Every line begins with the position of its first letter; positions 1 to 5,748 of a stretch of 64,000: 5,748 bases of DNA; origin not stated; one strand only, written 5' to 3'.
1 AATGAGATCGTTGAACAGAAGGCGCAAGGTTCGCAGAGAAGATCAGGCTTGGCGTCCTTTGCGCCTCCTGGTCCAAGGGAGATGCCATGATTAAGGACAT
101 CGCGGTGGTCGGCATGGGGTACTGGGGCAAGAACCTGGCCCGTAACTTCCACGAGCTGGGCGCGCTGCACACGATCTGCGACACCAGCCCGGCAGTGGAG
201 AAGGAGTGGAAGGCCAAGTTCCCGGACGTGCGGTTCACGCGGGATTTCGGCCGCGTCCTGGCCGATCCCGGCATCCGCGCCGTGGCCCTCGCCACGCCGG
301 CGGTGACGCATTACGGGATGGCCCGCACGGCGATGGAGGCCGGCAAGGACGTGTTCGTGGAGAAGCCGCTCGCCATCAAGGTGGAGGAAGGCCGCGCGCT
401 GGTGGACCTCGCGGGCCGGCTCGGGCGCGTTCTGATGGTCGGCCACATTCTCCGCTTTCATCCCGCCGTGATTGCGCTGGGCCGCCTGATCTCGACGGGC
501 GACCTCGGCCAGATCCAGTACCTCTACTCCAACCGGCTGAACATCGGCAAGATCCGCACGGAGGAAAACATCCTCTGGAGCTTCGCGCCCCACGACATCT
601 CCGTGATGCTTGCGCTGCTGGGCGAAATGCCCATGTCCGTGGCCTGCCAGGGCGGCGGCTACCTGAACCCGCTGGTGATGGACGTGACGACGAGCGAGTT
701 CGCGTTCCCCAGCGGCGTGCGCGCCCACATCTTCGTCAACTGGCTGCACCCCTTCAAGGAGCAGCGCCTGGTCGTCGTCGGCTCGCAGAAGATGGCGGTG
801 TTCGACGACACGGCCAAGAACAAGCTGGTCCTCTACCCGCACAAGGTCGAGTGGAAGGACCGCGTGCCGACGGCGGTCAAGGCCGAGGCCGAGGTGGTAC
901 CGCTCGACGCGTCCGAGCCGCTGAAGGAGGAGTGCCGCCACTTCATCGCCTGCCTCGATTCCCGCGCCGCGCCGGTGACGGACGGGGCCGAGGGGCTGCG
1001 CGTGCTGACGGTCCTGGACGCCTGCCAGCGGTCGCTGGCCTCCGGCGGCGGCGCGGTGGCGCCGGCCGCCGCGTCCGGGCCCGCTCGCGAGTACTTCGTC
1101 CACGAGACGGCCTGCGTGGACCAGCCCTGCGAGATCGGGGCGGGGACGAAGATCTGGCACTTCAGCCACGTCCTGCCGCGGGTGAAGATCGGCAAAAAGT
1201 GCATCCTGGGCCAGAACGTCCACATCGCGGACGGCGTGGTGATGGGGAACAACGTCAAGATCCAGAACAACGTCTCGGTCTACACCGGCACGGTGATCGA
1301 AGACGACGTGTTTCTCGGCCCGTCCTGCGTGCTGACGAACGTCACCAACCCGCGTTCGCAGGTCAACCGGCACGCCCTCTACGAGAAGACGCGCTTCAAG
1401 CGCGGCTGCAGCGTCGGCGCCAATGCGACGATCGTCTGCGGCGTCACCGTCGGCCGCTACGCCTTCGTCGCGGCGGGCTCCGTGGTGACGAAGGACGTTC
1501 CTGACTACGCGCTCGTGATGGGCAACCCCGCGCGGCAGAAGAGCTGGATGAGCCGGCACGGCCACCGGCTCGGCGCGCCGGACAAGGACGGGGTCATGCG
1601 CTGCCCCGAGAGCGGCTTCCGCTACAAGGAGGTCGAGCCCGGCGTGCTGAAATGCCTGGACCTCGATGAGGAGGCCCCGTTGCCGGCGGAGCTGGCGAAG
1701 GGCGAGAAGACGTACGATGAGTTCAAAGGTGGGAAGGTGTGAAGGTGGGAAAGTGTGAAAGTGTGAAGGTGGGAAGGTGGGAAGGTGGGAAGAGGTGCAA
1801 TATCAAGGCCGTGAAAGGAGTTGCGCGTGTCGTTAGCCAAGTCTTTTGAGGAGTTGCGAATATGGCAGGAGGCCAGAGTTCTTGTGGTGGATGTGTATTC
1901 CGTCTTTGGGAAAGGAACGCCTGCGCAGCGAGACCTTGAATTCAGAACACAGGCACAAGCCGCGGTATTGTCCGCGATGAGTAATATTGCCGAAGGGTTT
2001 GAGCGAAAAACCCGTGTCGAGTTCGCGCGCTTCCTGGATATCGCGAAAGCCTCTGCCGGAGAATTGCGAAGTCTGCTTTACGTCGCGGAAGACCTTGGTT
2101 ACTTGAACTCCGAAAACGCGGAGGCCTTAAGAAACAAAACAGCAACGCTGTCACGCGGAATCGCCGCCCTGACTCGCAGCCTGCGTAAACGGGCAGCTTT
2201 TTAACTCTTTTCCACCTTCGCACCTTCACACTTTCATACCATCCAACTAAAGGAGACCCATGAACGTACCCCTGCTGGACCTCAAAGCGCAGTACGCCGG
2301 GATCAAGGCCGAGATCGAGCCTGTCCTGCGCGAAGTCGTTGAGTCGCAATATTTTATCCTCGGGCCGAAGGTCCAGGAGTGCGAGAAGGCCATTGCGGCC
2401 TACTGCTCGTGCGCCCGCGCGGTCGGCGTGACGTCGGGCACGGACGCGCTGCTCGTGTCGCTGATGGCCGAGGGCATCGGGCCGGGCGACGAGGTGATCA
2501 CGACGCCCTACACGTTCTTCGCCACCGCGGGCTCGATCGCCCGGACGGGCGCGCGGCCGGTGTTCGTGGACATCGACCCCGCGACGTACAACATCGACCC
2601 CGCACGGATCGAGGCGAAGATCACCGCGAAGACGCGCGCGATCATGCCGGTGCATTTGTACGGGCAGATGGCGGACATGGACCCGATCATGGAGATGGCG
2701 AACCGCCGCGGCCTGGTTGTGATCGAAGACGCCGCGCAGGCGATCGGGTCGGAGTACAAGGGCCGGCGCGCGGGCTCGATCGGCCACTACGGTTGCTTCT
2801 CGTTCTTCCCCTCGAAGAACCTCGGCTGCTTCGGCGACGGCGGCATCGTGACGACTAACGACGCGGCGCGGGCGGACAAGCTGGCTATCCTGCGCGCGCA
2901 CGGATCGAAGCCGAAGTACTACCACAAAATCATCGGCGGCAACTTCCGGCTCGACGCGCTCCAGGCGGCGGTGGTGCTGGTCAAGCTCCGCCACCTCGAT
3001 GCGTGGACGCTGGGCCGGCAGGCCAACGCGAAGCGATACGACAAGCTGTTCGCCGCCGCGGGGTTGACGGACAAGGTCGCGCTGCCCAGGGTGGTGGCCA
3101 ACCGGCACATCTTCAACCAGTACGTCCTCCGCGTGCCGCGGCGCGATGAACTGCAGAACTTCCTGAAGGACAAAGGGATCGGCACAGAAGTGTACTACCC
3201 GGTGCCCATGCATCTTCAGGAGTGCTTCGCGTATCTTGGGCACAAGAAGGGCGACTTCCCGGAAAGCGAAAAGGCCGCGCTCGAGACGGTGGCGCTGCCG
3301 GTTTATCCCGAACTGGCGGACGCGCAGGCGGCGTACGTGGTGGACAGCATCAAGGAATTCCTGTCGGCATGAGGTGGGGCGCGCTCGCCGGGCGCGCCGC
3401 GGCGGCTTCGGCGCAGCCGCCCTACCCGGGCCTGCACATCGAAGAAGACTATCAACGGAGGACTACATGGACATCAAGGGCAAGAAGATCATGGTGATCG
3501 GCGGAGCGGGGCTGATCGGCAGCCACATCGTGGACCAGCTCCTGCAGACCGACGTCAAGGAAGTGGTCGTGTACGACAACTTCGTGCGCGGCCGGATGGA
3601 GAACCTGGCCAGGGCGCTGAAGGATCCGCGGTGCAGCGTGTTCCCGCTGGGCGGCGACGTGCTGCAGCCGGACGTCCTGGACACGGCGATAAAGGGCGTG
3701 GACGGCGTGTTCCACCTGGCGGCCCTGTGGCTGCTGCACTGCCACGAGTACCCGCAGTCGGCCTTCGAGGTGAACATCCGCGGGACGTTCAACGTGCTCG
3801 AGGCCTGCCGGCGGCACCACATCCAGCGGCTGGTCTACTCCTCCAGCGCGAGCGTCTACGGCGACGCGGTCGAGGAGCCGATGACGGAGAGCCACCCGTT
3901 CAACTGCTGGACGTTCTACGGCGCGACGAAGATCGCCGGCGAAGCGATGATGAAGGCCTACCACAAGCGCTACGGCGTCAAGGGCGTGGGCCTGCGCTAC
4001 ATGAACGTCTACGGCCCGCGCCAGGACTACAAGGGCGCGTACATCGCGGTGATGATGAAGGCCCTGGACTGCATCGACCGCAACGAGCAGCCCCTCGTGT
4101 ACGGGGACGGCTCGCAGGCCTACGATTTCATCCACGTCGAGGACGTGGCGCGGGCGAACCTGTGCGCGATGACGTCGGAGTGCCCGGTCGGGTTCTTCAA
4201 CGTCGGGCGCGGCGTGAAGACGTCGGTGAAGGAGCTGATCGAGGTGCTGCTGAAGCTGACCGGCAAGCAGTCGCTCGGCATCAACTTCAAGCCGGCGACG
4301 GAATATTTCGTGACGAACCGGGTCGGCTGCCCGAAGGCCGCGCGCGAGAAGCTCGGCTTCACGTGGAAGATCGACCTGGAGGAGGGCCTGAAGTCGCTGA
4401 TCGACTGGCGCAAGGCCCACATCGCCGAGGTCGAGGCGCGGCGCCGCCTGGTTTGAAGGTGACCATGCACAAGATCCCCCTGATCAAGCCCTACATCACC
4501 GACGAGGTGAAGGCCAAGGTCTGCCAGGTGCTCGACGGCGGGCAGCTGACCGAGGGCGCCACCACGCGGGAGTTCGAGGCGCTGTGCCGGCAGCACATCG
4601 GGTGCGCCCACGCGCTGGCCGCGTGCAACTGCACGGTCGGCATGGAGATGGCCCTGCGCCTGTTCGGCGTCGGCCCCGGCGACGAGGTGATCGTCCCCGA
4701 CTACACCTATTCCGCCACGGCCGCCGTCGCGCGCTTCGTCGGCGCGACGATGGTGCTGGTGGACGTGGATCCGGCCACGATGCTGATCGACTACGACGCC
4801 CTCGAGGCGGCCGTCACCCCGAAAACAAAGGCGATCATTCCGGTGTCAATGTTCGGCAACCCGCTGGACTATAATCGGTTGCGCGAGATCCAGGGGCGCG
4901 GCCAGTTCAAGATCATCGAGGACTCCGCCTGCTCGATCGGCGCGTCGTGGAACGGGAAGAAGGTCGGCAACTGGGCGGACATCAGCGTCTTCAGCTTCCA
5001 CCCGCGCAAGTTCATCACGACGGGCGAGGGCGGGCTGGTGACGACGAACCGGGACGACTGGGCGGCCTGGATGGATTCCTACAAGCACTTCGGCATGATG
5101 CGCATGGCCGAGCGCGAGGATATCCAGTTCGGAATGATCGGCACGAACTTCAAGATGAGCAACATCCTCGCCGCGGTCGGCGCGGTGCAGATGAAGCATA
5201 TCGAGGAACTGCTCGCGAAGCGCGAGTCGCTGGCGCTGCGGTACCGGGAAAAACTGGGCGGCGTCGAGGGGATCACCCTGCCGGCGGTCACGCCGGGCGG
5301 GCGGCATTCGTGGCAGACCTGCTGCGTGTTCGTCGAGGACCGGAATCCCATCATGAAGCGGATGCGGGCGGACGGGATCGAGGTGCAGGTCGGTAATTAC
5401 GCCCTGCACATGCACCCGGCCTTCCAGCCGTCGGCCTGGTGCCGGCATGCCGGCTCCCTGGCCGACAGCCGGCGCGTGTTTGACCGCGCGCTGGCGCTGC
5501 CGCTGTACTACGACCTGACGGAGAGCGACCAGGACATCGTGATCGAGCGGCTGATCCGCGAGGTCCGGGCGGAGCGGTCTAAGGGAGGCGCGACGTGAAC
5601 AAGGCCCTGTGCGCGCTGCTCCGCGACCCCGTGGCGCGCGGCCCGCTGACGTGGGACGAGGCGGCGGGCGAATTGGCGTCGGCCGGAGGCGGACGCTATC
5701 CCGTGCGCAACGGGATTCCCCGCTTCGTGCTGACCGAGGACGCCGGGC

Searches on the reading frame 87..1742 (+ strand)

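Call 39: search_protein_families(library=pfam, proteins=[window:87-1742:+], max_evalue=0.001)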
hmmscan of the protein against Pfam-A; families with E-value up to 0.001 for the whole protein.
window:87-1742:+ (551 aa): 7 families
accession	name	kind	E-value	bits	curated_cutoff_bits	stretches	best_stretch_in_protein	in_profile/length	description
PF00132.30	Hexapep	-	1.1e-23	82.3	27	3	348-381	2-35/36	Bacterial transferase hexapeptide (six repeats)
PF01408.29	GFO_IDH_MocA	-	6.3e-22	79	24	1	5-120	3-120/120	Oxidoreductase family, NAD-binding Rossmann fold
PF14602.12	Hexapep_2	-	1e-12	47.9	27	2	366-399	2-33/34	Hexapeptide repeat of succinyl-transferase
PF22725.1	GFO_IDH_MocA_C3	-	1.7e-09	38.2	27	1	132-236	5-122/124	GFO/IDH/MocA C-terminal domain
PF25084.1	LbH_EIF2B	-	1.1e-08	35.4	54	1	338-417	12-94/105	EIF2B subunit epsilon LbH domain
PF02894.22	GFO_IDH_MocA_C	-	1.3e-05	25.5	22.9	1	165-321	45-214/218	Oxidoreductase family, C-terminal alpha/beta domain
PF25087.1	GMPPB_C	-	0.00081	19.5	39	0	362-392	7-37/110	GMPPB C-terminal domain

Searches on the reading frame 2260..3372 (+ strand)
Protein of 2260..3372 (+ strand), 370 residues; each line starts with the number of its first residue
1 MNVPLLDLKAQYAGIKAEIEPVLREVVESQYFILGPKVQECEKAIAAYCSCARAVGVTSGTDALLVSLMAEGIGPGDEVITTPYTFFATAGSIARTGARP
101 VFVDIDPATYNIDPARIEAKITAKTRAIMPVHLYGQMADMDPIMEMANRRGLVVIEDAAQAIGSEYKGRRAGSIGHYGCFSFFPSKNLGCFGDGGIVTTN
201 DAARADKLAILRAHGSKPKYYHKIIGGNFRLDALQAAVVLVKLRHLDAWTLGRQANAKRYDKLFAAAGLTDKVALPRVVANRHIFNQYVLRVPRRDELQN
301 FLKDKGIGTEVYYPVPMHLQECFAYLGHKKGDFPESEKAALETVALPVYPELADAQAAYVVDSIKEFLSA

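Call 39: search_protein_families(library=pfam, proteins=[window:2260-3372:+], max_evalue=0.001)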
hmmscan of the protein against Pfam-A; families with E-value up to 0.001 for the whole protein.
window:2260-3372:+ (370 aa): 4 families
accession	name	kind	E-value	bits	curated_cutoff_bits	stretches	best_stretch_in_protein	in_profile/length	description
PF01041.23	DegT_DnrJ_EryC1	-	2.6e-122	409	19.8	1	15-364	3-359/360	DegT/DnrJ/EryC1/StrS aminotransferase family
PF00266.25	Aminotran_5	-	1.9e-05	24.3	21.5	1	56-165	69-183/371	Aminotransferase class-V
PF01053.26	Cys_Met_Meta_PP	-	0.00014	20.9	27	1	36-159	52-175/381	Cys/Met metabolism PLP-dependent enzyme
PF01212.27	Beta_elim_lyase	-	0.00018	21.4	27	1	36-245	32-246/288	Beta-eliminating lyase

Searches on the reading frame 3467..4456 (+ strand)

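Call 39: search_protein_families(library=pfam, proteins=[window:3467-4456:+], max_evalue=0.001)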
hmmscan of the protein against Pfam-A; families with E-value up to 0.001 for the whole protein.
window:3467-4456:+ (329 aa): 10 families
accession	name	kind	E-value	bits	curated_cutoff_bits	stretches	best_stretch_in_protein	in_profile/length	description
PF01370.27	Epimerase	-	2.6e-53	181.4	20.9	1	8-247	1-240/240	NAD dependent epimerase/dehydratase family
PF16363.11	GDP_Man_Dehyd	-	3.2e-45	155.5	27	1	9-310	1-331/332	GDP-mannose 4,6 dehydratase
PF01073.25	3Beta_HSD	-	2.6e-33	115.7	22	1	9-235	1-229/280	3-beta hydroxysteroid dehydrogenase/isomerase family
PF02719.21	Polysacc_synt_2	-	2.7e-17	63.4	20.2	1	8-184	1-174/293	Polysaccharide biosynthesis protein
PF07993.18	NAD_binding_4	-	1.5e-14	54.2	20.1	1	12-230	3-257/258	Male sterility protein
PF04321.23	RmlD_sub_bind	-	2.3e-14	53.6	27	1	7-200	2-167/287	RmlD substrate binding domain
PF13460.12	NAD_binding_10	-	5.8e-11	43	27.2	1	12-141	1-111/184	NAD(P)H-binding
PF05368.20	NmrA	-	1.3e-08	35.2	27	1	6-128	3-108/298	NmrA-like family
PF00106.31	adh_short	-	2e-07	31.1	26.6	1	6-175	1-173/195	short chain dehydrogenase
PF08659.16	KR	-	1.8e-06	28.5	22.6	1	9-134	4-144/180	KR domain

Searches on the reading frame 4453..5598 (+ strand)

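Call 39: search_protein_families(library=pfam, proteins=[window:4453-5598:+], max_evalue=0.001)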
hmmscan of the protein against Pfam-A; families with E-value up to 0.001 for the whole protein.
window:4453-5598:+ (381 aa): 2 families
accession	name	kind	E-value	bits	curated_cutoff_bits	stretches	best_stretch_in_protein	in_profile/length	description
PF01041.23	DegT_DnrJ_EryC1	-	7.6e-100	335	19.8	1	14-367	2-359/360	DegT/DnrJ/EryC1/StrS aminotransferase family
PF00155.27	Aminotran_1_2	-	6.9e-07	29.2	19.7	1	40-130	46-152/361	Aminotransferase class I and II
